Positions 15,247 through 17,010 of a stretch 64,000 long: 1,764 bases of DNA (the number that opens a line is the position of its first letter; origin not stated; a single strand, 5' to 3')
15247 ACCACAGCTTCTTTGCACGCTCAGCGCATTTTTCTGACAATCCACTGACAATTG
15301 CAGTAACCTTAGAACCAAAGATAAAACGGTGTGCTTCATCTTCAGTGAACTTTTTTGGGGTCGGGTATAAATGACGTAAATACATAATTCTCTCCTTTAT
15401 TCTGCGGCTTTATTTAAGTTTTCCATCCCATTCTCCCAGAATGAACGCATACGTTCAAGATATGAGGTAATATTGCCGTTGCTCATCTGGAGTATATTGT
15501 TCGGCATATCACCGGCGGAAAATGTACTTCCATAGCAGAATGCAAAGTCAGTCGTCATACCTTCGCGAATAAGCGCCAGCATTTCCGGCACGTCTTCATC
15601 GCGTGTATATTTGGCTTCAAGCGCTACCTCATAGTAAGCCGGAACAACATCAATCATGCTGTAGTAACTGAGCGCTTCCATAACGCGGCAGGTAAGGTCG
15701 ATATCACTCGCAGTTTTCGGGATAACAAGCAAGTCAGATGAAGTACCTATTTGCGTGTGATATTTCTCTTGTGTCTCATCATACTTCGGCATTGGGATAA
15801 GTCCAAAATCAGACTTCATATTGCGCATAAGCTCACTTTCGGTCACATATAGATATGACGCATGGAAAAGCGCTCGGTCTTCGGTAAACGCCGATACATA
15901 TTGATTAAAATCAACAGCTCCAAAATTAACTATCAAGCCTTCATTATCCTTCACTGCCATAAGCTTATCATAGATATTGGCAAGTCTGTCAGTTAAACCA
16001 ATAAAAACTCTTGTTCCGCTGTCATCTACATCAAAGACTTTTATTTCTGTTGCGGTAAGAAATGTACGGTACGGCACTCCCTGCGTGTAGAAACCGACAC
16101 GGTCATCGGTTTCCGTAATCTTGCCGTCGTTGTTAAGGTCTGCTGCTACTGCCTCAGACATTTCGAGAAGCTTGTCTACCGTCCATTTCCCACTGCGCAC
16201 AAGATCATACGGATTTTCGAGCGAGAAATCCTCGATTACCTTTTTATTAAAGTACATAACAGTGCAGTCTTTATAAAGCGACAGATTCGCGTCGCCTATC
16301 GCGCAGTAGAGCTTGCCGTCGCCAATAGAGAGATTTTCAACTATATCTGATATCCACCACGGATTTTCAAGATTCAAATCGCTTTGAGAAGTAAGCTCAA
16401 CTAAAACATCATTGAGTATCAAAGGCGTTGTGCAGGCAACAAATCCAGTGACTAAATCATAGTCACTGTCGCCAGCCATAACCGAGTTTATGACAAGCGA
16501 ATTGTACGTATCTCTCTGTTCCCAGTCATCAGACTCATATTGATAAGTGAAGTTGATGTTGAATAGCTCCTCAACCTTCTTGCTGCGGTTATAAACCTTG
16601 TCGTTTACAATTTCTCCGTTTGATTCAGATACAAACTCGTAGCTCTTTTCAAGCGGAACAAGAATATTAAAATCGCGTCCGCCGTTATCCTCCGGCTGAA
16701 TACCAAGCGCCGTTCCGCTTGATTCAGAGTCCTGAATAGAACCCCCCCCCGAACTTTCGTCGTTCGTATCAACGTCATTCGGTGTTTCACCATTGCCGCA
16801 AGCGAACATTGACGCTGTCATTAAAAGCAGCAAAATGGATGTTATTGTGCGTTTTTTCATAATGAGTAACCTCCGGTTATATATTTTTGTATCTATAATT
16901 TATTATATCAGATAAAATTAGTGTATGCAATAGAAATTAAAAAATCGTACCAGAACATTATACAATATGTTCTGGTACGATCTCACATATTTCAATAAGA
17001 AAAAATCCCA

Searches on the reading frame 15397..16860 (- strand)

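Call 7: search_protein_families(library=pfam, proteins=[window:15397-16860:-], max_evalue=0.001)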
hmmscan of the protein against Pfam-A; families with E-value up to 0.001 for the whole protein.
window:15397-16860:- (487 aa): 0 families

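Call 49: search_protein_families(library=pfam, proteins=[window:15397-16860:-], max_evalue=1)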
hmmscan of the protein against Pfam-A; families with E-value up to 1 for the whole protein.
window:15397-16860:- (487 aa): 3 families
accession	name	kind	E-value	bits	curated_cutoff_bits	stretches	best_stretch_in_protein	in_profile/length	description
PF00404.24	Dockerin_1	-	0.051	14.2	22.9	1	237-252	33-48/57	Dockerin type I domain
PF13202.12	EF-hand_5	-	0.051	13.5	25.9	1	239-249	7-17/25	EF hand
PF00036.39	EF-hand_1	-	0.39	10.8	25.4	0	240-250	9-19/29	EF hand domain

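Call 76: search_protein_families(library=ncbifam, proteins=[window:15397-16860:-], max_evalue=0.001)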
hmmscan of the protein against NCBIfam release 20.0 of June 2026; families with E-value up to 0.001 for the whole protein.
window:15397-16860:- (487 aa): 0 families
